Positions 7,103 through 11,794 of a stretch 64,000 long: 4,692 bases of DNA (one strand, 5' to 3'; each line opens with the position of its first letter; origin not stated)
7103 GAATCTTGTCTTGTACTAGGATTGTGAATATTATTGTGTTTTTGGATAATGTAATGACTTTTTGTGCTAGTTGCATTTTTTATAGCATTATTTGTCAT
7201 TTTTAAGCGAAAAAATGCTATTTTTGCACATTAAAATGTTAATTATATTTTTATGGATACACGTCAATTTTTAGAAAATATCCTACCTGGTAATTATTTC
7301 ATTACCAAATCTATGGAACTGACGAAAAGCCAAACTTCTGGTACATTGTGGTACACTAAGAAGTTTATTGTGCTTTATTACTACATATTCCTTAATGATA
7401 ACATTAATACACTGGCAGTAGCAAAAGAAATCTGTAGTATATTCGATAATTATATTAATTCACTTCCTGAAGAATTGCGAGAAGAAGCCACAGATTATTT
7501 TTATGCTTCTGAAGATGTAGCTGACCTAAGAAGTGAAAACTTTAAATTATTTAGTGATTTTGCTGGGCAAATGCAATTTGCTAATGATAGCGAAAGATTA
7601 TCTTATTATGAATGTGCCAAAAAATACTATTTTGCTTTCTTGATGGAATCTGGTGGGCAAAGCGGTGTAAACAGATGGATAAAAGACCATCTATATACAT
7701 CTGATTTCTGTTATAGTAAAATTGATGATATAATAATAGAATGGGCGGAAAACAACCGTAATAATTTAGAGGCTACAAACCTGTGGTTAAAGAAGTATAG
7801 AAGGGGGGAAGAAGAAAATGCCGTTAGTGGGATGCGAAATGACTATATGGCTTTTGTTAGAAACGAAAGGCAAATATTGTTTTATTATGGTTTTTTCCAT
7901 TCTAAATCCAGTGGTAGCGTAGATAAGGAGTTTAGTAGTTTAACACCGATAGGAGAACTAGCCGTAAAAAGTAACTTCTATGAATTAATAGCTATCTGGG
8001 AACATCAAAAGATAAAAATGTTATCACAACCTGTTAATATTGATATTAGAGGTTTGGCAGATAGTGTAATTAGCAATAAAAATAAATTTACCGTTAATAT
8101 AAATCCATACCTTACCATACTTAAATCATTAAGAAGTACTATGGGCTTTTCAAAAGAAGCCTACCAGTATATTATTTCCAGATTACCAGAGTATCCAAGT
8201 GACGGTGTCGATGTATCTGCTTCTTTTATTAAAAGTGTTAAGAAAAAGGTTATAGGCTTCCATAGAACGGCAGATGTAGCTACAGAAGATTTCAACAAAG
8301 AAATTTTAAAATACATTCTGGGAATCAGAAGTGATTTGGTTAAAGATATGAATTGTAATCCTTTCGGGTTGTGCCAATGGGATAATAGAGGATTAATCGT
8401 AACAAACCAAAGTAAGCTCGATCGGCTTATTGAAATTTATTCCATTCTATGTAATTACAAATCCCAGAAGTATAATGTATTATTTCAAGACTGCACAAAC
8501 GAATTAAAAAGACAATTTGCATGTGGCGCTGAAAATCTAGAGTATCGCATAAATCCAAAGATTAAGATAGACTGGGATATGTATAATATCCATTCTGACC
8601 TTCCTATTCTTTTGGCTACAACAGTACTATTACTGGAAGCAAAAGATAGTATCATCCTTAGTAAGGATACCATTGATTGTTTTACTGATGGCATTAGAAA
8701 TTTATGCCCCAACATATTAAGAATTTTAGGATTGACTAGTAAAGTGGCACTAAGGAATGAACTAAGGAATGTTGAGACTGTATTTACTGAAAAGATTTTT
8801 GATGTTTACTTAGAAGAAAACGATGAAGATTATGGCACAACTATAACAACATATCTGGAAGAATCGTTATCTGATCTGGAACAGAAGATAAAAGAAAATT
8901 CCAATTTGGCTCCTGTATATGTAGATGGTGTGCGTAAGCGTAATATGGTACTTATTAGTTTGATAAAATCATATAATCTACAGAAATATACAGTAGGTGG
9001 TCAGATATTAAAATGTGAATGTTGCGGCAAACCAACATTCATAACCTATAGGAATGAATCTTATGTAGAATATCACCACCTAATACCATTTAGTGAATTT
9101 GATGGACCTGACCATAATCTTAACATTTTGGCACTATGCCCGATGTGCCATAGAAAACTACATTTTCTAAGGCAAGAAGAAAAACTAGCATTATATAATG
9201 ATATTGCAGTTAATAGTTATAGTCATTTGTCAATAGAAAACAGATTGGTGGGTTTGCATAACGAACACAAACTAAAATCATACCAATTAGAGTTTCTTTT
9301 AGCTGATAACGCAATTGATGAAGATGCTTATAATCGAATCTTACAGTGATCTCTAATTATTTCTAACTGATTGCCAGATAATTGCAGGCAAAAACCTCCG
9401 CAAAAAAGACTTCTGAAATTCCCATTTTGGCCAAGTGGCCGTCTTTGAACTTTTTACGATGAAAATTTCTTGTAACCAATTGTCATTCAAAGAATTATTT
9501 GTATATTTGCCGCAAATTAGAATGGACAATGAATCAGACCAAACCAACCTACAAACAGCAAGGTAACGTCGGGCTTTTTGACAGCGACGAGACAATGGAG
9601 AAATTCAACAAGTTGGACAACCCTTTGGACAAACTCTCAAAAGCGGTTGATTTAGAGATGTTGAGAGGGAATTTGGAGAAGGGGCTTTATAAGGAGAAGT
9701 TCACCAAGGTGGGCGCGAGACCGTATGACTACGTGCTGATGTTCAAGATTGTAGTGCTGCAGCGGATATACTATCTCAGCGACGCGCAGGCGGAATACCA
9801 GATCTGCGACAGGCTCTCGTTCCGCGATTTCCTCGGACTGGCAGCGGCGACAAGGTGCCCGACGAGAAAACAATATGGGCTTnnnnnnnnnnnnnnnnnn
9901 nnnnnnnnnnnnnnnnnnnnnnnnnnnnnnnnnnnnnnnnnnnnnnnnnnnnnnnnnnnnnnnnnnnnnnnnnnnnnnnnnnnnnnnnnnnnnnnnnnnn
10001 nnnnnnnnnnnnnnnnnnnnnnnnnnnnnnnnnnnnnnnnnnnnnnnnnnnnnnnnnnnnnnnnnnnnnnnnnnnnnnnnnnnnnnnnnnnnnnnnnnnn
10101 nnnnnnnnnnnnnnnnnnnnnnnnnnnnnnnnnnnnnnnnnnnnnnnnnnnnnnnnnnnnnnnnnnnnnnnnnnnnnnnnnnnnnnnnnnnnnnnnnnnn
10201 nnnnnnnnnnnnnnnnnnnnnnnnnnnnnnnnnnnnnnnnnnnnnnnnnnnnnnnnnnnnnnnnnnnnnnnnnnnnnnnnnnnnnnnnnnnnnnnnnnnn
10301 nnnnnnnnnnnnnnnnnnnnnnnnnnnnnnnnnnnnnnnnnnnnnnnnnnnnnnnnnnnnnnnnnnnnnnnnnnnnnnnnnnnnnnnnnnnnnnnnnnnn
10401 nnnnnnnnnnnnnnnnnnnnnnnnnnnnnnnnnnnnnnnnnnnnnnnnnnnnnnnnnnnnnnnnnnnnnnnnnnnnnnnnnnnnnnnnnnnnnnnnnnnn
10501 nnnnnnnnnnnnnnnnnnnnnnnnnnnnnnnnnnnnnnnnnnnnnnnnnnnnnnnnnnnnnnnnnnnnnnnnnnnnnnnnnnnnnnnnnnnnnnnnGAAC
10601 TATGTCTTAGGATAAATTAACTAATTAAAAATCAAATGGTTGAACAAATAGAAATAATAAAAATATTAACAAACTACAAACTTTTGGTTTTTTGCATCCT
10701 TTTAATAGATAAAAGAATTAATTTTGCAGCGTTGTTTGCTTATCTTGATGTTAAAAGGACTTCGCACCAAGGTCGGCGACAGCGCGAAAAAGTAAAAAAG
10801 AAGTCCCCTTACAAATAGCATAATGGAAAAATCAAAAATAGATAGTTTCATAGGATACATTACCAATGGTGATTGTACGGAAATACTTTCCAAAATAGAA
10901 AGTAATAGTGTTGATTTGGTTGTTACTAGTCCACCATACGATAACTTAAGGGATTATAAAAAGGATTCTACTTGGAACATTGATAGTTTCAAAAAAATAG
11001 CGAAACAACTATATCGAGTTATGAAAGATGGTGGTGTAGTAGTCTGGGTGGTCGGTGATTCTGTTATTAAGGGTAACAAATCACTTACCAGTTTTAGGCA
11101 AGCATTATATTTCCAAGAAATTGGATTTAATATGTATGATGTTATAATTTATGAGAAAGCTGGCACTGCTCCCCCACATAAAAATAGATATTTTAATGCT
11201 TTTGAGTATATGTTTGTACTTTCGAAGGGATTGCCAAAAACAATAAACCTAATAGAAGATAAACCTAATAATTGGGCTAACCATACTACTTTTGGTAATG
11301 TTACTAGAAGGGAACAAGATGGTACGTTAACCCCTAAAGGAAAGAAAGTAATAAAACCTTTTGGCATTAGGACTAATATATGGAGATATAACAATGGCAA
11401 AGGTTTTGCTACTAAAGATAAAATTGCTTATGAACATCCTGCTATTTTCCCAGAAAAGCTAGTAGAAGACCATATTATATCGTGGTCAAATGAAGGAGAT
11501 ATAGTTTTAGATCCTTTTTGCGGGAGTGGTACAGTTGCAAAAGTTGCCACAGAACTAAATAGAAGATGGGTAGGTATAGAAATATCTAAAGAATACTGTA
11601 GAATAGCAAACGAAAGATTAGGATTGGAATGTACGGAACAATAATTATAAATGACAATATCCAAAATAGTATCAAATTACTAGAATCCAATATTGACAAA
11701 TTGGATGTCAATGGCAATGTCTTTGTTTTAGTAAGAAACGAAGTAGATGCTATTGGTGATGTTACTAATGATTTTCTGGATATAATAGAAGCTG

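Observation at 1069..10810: Portable promoter plus structured 5' leader cassette in front of unrelated cargo genes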

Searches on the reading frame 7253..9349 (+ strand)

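Call 11: search_protein_families(library=pfam, proteins=[window:7253-9349:+], max_evalue=0.01)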
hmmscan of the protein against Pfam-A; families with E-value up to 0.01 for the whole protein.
window:7253-9349:+ (698 aa): 1 family
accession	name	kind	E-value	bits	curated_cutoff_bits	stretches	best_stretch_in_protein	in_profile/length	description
PF01844.29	HNH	-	9.1e-08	32.6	21.4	1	588-637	1-45/47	HNH endonuclease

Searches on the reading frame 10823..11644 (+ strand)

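Call 11: search_protein_families(library=pfam, proteins=[window:10823-11644:+], max_evalue=0.01)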
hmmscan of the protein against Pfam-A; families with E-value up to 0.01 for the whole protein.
window:10823-11644:+ (273 aa): 7 families
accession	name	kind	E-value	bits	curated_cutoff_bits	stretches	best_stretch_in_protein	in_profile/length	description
PF01555.25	N6_N4_Mtase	-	1.5e-47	162.8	26.7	1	30-264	1-221/221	DNA methylase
PF01170.24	UPF0020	-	1e-06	29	22.3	0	223-239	27-43/197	RMKL-like, methyltransferase domain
PF13847.12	Methyltransf_31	-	2.2e-05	24.6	27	1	223-265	2-47/145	Methyltransferase domain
PF08241.18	Methyltransf_11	-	6.1e-05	24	21.2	0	230-266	2-38/95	Methyltransferase domain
PF13649.12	Methyltransf_25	-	6.9e-05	23.9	27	1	228-266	1-41/97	Methyltransferase domain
PF09445.16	Methyltransf_15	-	8.9e-05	22.6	22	0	14-59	54-101/165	RNA cap guanine-N2 methyltransferase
PF11599.14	AviRa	-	0.0018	18.2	25.7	0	19-81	155-213/232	RRNA methyltransferase AviRa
